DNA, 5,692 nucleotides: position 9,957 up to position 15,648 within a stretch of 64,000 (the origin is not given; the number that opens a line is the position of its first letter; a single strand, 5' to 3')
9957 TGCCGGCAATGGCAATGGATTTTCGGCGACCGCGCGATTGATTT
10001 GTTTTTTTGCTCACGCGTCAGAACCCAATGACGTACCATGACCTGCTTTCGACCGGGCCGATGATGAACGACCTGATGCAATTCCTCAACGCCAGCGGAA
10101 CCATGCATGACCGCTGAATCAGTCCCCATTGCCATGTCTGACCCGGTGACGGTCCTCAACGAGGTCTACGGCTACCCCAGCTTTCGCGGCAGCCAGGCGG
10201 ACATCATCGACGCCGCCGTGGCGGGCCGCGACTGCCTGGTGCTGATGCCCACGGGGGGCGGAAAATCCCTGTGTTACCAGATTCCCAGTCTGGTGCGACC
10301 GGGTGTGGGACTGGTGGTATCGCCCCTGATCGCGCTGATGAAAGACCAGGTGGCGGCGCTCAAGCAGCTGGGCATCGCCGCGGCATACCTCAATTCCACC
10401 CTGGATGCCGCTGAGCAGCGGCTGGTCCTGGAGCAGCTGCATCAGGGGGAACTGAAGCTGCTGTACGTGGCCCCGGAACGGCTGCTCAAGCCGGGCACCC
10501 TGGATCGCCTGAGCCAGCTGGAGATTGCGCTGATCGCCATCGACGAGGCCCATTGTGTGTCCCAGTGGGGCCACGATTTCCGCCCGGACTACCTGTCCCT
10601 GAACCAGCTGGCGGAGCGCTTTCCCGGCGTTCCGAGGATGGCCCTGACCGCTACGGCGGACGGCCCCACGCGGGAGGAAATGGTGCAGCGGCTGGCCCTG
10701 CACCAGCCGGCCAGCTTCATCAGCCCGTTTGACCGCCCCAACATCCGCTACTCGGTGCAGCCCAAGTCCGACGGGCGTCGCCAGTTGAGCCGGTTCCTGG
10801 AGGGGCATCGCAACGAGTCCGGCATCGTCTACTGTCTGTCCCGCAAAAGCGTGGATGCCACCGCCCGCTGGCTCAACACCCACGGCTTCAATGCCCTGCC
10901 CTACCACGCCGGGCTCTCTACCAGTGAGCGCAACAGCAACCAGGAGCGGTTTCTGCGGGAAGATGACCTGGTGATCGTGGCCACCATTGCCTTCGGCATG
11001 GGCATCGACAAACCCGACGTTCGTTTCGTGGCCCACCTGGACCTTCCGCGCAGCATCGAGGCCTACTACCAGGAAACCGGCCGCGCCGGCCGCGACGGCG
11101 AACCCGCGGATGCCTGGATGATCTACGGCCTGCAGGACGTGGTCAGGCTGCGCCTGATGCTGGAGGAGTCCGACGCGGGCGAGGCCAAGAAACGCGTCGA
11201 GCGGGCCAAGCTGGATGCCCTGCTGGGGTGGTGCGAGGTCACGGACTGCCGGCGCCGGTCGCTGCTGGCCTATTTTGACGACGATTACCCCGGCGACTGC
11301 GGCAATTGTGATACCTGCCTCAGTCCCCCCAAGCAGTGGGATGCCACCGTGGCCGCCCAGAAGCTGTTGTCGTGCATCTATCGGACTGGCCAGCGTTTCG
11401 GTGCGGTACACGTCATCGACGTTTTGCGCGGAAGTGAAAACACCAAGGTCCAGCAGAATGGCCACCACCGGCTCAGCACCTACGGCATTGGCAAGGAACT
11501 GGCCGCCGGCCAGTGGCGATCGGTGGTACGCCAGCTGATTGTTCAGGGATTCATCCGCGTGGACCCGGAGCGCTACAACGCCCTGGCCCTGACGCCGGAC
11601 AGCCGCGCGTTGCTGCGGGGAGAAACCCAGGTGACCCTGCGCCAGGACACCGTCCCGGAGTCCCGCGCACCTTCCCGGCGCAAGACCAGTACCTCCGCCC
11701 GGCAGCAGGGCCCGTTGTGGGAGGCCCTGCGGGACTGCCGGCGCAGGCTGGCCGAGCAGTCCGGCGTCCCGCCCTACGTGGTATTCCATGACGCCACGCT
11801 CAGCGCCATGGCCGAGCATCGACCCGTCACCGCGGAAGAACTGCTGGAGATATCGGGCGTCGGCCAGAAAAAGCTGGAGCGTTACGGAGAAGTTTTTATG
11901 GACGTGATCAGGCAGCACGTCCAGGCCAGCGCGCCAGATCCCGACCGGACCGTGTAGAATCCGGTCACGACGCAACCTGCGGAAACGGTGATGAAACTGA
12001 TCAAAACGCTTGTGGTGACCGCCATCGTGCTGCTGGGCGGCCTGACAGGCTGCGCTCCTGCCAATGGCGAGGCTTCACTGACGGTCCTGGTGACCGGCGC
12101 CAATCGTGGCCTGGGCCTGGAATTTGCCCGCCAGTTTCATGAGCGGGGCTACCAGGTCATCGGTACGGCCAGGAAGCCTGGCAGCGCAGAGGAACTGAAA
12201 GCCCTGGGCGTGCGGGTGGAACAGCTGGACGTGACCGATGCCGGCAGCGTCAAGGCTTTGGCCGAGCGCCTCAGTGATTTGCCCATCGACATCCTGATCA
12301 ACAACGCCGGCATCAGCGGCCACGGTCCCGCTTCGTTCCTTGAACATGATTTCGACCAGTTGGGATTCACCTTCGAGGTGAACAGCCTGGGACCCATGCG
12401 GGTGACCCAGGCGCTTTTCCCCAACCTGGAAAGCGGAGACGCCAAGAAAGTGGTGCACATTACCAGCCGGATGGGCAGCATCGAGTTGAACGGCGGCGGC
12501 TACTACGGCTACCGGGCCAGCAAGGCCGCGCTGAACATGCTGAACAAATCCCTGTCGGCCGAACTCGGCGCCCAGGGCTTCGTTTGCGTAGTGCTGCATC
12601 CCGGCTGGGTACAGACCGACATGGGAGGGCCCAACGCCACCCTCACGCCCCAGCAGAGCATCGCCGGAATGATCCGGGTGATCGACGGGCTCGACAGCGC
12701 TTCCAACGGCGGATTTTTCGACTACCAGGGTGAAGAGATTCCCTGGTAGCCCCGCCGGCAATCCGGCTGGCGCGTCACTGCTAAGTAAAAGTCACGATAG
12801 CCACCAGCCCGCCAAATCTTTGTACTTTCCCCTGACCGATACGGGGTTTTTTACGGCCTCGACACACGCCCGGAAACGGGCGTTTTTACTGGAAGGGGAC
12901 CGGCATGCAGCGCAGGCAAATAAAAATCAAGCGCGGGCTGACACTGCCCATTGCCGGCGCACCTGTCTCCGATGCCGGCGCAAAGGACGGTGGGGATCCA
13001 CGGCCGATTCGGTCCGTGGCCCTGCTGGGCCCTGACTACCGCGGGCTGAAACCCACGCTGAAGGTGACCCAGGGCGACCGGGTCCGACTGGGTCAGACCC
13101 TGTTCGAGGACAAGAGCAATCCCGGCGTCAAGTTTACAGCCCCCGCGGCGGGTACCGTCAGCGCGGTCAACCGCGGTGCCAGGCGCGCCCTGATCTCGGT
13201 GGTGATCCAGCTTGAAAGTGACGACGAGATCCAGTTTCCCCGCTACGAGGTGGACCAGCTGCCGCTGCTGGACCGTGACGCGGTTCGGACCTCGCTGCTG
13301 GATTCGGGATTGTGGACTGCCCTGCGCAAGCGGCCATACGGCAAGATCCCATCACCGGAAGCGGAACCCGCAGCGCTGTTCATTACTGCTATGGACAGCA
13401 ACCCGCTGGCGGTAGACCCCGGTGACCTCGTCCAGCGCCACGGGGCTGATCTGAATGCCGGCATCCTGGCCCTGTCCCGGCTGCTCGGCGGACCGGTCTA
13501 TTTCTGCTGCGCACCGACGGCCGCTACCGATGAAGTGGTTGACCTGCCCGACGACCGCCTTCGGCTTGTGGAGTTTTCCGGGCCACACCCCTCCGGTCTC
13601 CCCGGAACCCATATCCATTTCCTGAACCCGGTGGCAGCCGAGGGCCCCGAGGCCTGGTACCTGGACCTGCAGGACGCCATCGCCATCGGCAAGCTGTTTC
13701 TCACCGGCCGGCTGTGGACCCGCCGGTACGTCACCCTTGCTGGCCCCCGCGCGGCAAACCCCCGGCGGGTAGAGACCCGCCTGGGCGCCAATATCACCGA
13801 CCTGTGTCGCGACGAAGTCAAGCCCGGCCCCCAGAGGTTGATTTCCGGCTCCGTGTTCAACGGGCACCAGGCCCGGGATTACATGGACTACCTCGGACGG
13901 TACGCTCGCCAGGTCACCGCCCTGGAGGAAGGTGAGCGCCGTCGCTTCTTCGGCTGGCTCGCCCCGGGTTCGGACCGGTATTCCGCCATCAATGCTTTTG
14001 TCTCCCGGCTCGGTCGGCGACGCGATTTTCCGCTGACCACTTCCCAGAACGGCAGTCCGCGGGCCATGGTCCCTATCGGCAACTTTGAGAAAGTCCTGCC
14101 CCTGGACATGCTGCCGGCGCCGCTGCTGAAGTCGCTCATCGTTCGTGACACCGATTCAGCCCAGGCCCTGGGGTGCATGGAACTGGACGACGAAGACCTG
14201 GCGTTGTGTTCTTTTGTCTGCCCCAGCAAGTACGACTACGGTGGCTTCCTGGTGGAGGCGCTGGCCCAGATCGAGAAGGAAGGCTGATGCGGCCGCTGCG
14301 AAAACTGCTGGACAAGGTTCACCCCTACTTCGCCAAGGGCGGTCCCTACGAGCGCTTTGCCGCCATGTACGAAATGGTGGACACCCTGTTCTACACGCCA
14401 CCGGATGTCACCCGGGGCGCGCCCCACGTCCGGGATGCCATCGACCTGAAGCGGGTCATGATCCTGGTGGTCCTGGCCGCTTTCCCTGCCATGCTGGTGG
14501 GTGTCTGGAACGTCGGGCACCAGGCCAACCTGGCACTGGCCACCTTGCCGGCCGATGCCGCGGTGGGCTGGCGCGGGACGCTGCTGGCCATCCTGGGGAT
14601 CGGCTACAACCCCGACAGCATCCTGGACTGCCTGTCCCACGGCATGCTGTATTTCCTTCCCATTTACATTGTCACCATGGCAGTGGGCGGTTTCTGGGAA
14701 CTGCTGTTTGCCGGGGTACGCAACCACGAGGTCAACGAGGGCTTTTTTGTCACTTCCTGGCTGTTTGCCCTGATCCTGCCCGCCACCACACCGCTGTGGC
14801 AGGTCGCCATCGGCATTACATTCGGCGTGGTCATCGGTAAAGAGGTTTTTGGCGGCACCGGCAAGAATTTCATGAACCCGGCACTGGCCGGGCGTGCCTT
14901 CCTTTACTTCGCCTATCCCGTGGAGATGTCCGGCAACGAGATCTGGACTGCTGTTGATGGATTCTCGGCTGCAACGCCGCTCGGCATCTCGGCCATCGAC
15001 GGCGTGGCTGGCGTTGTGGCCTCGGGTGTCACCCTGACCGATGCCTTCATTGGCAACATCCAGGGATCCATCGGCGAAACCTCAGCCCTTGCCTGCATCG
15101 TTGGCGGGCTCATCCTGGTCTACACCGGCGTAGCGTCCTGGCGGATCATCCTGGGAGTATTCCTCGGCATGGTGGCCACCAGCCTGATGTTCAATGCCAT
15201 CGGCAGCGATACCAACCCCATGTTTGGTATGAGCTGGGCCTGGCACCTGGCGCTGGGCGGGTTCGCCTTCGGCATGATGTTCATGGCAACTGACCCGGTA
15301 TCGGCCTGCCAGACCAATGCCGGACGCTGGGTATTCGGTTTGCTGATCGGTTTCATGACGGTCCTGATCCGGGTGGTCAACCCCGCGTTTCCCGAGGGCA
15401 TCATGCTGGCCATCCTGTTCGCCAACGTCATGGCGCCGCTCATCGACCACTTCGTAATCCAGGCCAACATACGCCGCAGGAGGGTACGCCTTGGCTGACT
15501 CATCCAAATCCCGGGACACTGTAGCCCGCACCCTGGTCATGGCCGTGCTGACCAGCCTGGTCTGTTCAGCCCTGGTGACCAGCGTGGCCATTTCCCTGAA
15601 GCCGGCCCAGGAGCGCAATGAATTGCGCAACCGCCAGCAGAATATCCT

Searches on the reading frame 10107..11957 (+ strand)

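Call 93: search_protein_families(library=pfam, proteins=[window:10107-11957:+], max_evalue=0.00001)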
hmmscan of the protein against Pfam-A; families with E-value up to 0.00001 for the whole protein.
window:10107-11957:+ (616 aa): 5 families
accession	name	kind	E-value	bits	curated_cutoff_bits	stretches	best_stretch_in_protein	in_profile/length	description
PF09382.16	RQC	-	4.4e-43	146.2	23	1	407-518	1-112/114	RQC domain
PF00270.35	DEAD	-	6.4e-25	88.3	26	1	30-187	4-162/167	DEAD/DEAH box helicase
PF00570.28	HRDC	-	1.7e-23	82.8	23.8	1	536-601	3-68/68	HRDC domain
PF00271.37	Helicase_C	-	1.1e-22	80.8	23.5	1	226-331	5-110/110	Helicase conserved C-terminal domain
PF16124.10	RecQ_Zn_bind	-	6.9e-18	65.6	25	1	343-405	2-66/66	RecQ zinc-binding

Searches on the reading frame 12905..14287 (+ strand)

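Call 93: search_protein_families(library=pfam, proteins=[window:12905-14287:+], max_evalue=0.00001)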
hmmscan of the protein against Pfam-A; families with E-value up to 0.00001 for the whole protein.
window:12905-14287:+ (460 aa): 3 families
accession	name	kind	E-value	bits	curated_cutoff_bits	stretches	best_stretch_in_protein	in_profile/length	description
PF24836.1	NQRA_2nd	-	3e-44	151.1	25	1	122-270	1-145/145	NqrA second alpha/beta domain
PF05896.17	NQRA_N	-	1.8e-31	108.7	25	1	6-103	1-93/94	NqrA N-terminal barrel-sandwich hybrid domain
PF11973.14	NQRA_SLBB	-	1.6e-15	57.8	27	1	276-323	2-49/51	NQRA C-terminal domain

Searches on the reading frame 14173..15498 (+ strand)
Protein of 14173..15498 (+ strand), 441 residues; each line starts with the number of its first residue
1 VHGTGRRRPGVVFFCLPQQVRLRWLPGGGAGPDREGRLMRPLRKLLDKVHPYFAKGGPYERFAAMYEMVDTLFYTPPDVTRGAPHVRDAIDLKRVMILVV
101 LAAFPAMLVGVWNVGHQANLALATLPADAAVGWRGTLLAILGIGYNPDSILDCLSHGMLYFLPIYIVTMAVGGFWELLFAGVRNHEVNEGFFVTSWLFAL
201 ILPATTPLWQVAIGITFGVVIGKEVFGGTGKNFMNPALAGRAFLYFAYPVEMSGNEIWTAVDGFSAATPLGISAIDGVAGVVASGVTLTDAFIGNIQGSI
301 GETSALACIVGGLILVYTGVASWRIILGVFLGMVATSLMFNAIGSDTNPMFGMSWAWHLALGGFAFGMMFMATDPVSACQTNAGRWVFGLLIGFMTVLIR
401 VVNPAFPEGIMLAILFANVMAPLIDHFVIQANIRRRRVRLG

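Call 93: search_protein_families(library=pfam, proteins=[window:14173-15498:+], max_evalue=0.00001)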
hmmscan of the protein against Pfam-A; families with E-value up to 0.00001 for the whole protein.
window:14173-15498:+ (441 aa): 1 family
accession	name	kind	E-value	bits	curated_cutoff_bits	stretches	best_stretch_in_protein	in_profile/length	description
PF03116.20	NQR2_RnfD_RnfE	-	5.5e-105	351.4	27.7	1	80-433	2-295/296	NQR2, RnfD, RnfE family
